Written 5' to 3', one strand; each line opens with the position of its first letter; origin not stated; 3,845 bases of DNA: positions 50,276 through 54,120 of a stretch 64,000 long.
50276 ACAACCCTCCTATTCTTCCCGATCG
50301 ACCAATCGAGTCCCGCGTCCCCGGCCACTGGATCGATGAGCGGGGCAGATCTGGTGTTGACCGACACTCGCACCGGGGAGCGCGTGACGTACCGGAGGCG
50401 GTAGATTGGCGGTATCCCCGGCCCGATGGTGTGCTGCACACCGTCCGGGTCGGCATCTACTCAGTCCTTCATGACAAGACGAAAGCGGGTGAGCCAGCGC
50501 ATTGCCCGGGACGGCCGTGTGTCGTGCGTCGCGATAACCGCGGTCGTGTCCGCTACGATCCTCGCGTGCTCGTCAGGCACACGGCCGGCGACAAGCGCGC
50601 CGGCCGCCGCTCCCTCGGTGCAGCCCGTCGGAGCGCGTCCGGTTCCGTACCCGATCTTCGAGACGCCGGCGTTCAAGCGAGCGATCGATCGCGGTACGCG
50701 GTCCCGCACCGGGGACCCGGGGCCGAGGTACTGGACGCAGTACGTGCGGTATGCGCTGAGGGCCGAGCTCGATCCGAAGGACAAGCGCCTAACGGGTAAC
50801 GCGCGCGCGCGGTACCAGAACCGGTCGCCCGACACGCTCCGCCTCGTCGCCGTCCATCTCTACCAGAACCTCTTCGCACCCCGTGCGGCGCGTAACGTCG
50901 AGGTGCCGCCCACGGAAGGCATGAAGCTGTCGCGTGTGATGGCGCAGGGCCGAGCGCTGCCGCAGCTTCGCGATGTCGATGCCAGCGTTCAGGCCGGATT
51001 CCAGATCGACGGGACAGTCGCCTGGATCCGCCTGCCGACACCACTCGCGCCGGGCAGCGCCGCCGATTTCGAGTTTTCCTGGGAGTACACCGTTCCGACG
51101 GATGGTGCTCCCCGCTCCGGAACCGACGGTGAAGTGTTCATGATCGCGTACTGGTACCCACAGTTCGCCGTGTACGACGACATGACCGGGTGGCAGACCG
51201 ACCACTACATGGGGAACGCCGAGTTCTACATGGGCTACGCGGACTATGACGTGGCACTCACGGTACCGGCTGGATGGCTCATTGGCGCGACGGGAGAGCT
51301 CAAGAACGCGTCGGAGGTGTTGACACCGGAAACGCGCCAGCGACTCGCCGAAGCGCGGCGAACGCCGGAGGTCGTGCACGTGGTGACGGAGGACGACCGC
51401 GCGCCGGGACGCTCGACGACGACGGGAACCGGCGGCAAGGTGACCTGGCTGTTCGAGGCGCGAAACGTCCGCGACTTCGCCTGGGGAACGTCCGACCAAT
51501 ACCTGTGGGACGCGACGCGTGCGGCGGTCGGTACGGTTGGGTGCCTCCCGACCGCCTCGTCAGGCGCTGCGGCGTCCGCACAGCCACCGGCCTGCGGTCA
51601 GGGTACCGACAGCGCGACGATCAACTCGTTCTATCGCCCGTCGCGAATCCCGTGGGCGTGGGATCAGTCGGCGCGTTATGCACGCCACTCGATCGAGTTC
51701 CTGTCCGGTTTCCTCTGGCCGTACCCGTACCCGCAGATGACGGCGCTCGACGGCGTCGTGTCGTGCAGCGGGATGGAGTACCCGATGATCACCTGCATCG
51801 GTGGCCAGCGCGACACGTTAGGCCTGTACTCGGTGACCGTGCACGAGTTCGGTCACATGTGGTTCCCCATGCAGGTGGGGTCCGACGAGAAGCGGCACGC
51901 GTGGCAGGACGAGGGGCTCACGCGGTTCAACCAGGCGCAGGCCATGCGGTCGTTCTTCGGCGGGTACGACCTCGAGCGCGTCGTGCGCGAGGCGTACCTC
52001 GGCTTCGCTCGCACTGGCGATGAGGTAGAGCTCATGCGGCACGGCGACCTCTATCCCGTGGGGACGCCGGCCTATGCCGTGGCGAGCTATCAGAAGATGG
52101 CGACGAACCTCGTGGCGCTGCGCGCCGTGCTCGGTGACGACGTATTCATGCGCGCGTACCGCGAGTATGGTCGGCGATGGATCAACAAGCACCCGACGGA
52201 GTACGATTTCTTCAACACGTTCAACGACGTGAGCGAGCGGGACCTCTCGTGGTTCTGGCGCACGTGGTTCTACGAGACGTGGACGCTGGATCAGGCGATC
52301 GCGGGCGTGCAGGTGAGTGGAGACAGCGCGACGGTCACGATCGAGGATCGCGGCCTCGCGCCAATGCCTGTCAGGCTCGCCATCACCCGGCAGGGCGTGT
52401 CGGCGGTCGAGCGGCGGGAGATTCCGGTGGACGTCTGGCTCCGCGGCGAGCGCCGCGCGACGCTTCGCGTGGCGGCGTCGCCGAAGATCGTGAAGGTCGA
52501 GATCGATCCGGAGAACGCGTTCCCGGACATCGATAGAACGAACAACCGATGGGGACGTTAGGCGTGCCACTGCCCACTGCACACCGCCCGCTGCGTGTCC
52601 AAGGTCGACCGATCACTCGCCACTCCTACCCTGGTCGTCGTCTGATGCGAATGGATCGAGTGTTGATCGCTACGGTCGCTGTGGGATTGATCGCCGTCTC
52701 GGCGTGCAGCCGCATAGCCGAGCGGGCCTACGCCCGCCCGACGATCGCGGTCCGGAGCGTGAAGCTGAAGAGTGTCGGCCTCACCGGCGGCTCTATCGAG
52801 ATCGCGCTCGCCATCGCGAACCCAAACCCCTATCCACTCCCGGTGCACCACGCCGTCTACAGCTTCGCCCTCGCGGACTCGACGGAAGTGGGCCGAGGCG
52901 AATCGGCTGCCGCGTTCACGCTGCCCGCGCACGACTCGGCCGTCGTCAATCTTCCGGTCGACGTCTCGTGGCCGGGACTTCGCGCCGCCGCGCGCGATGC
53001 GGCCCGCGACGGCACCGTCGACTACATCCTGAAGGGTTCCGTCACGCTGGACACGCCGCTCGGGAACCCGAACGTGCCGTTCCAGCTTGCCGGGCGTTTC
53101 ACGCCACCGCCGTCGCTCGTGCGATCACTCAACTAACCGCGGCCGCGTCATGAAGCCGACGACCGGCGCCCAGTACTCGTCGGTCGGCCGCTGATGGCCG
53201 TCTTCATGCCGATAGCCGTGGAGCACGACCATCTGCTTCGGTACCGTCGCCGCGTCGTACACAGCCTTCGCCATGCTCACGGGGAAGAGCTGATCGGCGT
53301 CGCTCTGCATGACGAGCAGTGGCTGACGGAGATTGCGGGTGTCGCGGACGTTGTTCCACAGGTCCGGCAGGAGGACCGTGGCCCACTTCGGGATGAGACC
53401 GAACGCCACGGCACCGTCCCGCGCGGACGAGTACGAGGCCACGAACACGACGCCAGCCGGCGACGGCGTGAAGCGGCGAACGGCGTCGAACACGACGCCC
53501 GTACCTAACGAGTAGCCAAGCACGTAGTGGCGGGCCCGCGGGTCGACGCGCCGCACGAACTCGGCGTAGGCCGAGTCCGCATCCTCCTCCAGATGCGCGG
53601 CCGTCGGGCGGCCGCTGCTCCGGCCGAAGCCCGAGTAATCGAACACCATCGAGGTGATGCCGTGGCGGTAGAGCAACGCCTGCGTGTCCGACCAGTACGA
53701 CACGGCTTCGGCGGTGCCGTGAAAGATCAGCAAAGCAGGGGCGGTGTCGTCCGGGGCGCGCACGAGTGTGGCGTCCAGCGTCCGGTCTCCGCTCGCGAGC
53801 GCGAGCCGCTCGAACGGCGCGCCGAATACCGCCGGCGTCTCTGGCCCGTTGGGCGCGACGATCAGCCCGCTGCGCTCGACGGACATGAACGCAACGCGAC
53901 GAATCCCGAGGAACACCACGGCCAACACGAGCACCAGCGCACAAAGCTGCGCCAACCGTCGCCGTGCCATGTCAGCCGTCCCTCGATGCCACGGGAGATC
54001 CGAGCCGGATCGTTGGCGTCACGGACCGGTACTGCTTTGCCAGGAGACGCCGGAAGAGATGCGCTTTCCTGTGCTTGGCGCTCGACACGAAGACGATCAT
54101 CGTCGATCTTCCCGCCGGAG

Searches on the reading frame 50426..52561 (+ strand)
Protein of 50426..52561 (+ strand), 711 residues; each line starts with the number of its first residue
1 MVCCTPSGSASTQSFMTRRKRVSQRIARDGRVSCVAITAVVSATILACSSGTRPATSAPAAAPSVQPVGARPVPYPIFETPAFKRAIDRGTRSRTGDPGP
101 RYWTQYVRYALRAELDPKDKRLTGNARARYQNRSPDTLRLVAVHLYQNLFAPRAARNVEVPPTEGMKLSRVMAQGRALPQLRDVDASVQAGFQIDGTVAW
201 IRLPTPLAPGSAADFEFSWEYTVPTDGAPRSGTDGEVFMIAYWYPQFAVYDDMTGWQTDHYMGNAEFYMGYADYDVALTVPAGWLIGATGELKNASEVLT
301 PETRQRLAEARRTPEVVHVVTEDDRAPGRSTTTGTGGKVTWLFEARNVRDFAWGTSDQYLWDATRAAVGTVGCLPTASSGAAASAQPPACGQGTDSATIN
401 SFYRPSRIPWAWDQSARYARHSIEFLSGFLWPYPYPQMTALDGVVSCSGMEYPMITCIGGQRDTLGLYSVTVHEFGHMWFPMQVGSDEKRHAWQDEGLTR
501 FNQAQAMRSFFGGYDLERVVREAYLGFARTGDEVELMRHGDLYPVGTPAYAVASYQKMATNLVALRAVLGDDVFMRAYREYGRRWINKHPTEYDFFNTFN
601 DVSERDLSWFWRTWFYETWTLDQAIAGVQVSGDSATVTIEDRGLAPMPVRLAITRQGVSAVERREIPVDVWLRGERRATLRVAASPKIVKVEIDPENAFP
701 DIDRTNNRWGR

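Call 56: search_protein_families(library=pfam, proteins=[window:50426-52561:+], max_evalue=0.001)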
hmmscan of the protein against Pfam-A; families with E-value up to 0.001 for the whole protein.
window:50426-52561:+ (711 aa): 1 family
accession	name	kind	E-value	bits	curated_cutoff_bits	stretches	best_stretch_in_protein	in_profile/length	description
PF01433.26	Peptidase_M1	-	3.8e-12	46.7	27.7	1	466-614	66-218/218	Peptidase family M1 domain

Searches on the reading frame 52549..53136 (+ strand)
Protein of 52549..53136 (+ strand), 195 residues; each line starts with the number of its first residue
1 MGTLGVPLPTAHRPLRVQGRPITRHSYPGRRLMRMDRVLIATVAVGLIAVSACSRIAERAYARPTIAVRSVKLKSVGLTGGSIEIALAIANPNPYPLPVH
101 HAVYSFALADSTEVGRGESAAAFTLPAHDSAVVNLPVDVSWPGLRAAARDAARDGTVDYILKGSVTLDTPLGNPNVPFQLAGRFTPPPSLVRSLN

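Call 56: search_protein_families(library=pfam, proteins=[window:52549-53136:+], max_evalue=0.001)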
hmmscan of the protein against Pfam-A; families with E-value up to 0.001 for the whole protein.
window:52549-53136:+ (195 aa): 1 family
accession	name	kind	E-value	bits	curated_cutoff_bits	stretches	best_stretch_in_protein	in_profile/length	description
PF03168.19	LEA_2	-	1.1e-15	58.3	25.4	1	87-180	2-96/98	Late embryogenesis abundant protein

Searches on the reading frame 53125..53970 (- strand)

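Call 56: search_protein_families(library=pfam, proteins=[window:53125-53970:-], max_evalue=0.001)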
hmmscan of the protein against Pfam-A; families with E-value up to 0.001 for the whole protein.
window:53125-53970:- (281 aa): 3 families
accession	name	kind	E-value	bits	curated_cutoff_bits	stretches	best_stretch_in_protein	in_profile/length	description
PF12146.15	Hydrolase_4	-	5.3e-18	65.6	27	2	79-208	6-137/239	Serine aminopeptidase, S33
PF00561.26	Abhydrolase_1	-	1.9e-13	51.1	25.8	1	78-179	1-102/245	alpha/beta hydrolase fold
PF12697.13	Abhydrolase_6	-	2.7e-06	28.6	26.3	1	81-266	2-186/217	Alpha/beta hydrolase family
